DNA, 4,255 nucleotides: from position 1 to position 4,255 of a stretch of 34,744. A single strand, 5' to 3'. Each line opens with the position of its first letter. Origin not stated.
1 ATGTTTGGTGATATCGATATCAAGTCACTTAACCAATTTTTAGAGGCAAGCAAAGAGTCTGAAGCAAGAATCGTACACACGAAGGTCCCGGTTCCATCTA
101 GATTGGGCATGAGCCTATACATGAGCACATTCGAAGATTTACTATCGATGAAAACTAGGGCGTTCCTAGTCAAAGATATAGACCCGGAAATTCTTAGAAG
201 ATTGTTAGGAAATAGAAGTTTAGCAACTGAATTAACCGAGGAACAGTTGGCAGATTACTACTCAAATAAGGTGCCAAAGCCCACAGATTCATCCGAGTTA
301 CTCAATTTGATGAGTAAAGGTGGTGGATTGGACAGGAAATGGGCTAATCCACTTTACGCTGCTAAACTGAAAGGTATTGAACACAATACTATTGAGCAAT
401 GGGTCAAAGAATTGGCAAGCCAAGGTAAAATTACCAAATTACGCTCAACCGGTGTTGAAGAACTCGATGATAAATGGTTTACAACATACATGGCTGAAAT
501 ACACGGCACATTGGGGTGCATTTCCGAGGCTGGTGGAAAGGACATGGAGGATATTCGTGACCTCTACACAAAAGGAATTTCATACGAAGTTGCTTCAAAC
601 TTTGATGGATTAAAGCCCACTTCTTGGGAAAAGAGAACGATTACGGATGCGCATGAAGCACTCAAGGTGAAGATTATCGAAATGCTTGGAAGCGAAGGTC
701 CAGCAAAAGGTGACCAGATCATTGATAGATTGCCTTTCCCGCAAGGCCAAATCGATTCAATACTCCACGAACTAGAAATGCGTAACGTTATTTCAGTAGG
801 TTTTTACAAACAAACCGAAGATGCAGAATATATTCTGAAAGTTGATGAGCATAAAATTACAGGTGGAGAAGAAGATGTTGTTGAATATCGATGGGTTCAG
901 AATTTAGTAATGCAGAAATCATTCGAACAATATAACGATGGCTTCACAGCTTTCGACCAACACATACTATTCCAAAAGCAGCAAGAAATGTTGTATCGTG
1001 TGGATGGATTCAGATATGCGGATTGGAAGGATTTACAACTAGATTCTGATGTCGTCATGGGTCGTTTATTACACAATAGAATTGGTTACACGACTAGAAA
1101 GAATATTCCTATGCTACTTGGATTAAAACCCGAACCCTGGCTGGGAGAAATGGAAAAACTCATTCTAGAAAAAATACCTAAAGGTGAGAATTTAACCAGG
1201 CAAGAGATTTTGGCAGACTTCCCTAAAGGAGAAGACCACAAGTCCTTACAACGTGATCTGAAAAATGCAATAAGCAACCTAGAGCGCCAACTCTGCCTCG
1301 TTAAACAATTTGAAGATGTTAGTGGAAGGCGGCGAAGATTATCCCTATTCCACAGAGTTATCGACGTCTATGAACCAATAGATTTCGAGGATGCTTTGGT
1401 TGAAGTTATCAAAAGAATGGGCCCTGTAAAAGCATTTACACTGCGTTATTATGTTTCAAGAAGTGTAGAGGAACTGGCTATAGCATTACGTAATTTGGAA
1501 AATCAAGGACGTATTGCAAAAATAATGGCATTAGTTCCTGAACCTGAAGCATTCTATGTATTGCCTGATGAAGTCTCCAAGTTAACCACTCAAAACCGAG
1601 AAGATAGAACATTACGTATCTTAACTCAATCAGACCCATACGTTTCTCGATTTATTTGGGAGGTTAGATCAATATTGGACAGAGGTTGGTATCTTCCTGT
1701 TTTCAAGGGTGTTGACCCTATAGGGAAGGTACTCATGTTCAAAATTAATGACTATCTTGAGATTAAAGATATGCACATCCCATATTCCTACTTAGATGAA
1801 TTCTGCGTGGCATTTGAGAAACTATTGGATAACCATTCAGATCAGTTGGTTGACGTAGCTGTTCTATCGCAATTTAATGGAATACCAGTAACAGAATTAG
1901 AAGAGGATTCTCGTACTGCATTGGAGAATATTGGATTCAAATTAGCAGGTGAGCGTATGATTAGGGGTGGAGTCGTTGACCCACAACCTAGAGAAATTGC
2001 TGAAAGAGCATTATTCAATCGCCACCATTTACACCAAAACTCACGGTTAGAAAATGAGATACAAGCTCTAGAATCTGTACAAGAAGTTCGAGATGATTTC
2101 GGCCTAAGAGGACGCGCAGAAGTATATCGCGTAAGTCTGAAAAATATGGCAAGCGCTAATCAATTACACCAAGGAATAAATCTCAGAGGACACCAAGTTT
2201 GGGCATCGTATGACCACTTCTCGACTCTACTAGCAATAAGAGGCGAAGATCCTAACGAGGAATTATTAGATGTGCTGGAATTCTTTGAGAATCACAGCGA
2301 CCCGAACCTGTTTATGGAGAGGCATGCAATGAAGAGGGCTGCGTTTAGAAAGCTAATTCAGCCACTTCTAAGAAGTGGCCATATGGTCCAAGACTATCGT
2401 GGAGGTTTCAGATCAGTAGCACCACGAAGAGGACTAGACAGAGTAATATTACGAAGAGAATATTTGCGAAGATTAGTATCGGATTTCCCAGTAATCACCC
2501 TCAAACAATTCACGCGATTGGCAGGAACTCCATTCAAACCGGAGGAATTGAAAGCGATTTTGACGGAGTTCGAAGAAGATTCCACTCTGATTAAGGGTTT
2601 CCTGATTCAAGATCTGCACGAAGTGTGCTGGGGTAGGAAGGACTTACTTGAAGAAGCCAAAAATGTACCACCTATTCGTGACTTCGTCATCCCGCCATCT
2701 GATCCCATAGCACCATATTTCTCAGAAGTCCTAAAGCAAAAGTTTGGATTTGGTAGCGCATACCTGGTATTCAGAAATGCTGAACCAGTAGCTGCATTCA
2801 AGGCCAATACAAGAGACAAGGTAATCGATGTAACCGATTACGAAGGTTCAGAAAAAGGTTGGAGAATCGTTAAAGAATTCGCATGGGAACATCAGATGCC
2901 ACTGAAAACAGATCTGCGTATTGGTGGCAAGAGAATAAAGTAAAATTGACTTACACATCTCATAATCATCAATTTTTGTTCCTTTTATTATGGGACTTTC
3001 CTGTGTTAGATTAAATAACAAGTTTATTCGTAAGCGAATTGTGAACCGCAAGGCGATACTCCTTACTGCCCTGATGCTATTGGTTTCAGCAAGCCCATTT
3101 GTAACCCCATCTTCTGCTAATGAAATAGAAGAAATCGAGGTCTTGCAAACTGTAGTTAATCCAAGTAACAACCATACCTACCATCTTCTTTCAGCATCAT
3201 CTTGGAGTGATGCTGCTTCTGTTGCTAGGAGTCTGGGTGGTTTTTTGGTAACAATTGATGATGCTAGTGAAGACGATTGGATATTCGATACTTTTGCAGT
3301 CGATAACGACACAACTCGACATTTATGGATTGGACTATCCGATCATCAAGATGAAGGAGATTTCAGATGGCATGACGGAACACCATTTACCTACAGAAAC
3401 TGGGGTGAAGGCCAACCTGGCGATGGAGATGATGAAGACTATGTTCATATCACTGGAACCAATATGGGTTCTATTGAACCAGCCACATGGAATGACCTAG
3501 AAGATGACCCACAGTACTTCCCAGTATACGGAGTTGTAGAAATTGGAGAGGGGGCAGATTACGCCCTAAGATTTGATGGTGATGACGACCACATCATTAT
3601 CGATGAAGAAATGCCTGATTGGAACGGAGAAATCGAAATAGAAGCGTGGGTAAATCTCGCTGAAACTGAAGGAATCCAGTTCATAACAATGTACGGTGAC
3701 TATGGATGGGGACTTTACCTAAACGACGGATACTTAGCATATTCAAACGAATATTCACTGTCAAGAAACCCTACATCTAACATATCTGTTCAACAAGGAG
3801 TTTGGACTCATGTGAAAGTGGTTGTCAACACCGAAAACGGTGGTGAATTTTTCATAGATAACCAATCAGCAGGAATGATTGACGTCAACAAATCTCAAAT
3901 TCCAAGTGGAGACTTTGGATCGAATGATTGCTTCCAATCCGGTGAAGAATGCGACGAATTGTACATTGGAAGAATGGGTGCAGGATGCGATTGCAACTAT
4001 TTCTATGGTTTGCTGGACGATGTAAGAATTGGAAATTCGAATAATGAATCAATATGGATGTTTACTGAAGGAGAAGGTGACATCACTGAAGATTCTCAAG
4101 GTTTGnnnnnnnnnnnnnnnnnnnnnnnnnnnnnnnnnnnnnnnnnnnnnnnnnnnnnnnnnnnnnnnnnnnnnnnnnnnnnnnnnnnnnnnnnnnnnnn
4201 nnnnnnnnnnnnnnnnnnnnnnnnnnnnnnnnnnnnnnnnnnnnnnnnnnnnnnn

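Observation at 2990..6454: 1154-aa Ca-dependent mosaic surface protein with an unusual domain combination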

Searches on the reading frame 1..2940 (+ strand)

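Call 8: search_protein_families(library=pfam, proteins=[window:1-2940:+], max_evalue=0.01)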
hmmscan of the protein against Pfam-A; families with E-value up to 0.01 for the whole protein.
window:1-2940:+ (980 aa): 1 family
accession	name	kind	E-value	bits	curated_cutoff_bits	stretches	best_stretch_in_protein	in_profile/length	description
PF06224.18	AlkZ-like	-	2.8e-08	34.2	25.9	1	379-548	83-252/329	DNA glycosylase AlkZ-like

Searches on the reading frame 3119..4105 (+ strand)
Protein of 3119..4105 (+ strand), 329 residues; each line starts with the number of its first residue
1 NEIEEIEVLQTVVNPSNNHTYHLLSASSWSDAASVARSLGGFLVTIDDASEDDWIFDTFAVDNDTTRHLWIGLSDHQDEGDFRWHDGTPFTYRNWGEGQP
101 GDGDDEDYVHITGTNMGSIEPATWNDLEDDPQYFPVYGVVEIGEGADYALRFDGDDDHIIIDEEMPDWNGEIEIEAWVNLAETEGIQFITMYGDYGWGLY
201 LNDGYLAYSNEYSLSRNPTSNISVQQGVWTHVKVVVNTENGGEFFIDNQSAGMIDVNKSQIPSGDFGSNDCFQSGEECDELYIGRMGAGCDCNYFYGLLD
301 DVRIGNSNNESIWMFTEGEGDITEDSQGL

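Call 64: predict_structure(alignment_id=A2)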
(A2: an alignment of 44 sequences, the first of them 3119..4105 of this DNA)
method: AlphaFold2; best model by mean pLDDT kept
length: 329 residues; sequences in the alignment: 44
mean_pLDDT: 78.7   pTM: 0.58
mean pLDDT of the five models: 78.7, 77.4, 73.9, 72.9, 72.6
residues with pLDDT >= 90: 90; 70-90: 155; 50-70: 51; < 50: 33
segments of 3 or more residues with pLDDT < 50: 1-3, 144-148, 267-273, 275-277, 316-329
pLDDT, mean of each block of 10 residues (from residue 1): 70 87 92 80 81 87 78 86 72 65 78 58 82 87 55 78 83 90 89 85 95 89 86 96 96 95 60 54 73 79 90 56 41
secondary structure, 60 per line:
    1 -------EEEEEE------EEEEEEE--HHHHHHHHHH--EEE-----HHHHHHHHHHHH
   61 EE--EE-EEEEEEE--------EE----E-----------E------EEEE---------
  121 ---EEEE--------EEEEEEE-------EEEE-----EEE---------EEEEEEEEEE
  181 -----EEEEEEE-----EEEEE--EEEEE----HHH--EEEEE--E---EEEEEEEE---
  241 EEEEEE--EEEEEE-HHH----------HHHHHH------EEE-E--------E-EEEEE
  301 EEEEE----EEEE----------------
elements in order: E8-13 E20-26 H29-38 E41-43 H49-60 E68-74 E108-111 E124-127 E136-142 E150-153 E159-161 E171-180 E186-192 E198-202 E205-209 E219-223 E230-237 E241-246 E249-254 H269-274 E281-283 E296-305 E310-313

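Call 68: fold_search(model_id=the predicted structure, library=pdb)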
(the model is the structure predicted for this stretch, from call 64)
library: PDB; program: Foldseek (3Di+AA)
matches with E <= 10: 1283; with E <= 0.001: 511
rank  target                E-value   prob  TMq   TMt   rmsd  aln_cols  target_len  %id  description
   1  4dqa                  1.0e-07  1.00  0.40  0.38  11.0       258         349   13  Crystal structure of a putative carbohydrate binding protein (BACOVA_03559) from Bacteroides ovatus ATCC 8483 at 1.50 A  (released 2012-03-21)
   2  8s50_A                2.4e-07  1.00  0.33  0.46   2.8       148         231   19  Cryo-EM structure of the C terminal region of PTX3 with a section of coiled-coil (released 2025-01-22)
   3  4kzv_A                2.5e-07  1.00  0.30  0.70   4.9       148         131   26  Structure of the carbohydrate-recognition domain of the C-type lectin mincle bound to trehalose (released 2013-08-28)
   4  3zhg_D                4.1e-07  1.00  0.33  0.77   4.1       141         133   20  Crystallographic structure of the native mouse SIGN-R1 CRD domain (released 2014-01-15)
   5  2xr6                  4.1e-07  1.00  0.33  0.78   3.1       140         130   22  Crystal structure of the complex of the carbohydrate recognition domain of human DC-SIGN with pseudo trimannoside mimic. (released 2011-10-19)
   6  9qy1                  5.4e-07  1.00  0.31  0.76   4.7       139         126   23  Endo180 (uPARAP) carbohydrate-recognition domain 2 with bound methyl fucoside (released 2025-05-28)
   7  4zrw_A                5.4e-07  1.00  0.30  0.62   5.0       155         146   25  Structure of cow mincle complexed with trehalose (released 2016-05-25)
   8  1k9j_A                5.7e-07  1.00  0.30  0.71   4.8       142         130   24  Complex of DC-SIGNR and GlcNAc2Man3 (released 2001-12-21)
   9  5kth_A                6.0e-07  1.00  0.31  0.68   4.3       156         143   26  Structure of cow mincle complexed with brartemicin (released 2016-08-31)
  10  6ino_B                6.3e-07  1.00  0.33  0.25   3.2       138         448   26  Crystal structure of the CysR-CTLD2 fragment of human MR at acidic pH (pH 4.6) (released 2019-09-18)
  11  4caj_A                6.7e-07  1.00  0.33  0.77   4.4       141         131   21  Crystallographic structure of the mouse SIGN-R1 CRD domain in complex with sialic acid (released 2014-10-15)
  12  7zl1_A                7.4e-07  1.00  0.32  0.48   3.4       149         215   17  PTX3 Pentraxin Domain (released 2022-08-03)
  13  3zhg_A                7.9e-07  1.00  0.33  0.77   4.2       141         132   20  Crystallographic structure of the native mouse SIGN-R1 CRD domain (released 2014-01-15)
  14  5kti_A                8.3e-07  1.00  0.30  0.64   4.5       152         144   25  Structure of cow mincle complexed with KMJ1 (released 2016-08-31)
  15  9k6n_A                8.7e-07  1.00  0.33  0.52   3.0       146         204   18  Pentraxin Domain of PTX3 Tetramer (released 2025-10-22)
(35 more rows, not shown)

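Call 83: search_protein_representatives(protein=window:3119-4105:+)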
Query: 329 residues. Proteins with E-value up to 0.001 (for the whole library): 16592; up to 1e-10: 4389; up to 1e-30: 323. The best 150 are listed.
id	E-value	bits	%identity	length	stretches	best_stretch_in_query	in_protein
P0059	1.0e-164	564.3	61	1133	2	4-326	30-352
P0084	1.0e-140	485.4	64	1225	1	3-326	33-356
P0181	9.9e-140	482.1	65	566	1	2-326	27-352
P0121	4.3e-126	437.2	63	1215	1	6-325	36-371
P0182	1.7e-117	409.0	60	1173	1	5-326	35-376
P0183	2.2e-113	395.5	58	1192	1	2-305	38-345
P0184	6.4e-110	384.0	59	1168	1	3-328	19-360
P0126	4.0e-106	371.5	78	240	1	2-201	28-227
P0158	7.8e-106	370.6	79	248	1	70-266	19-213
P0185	1.9e-105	369.3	35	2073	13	26-107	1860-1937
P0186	4.4e-100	351.7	34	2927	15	14-128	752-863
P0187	1.5e-96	340.1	35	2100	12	26-112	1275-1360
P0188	6.9e-96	337.9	61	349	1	4-254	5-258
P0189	1.6e-95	336.7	33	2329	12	25-126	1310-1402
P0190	3.7e-95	335.5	35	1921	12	24-133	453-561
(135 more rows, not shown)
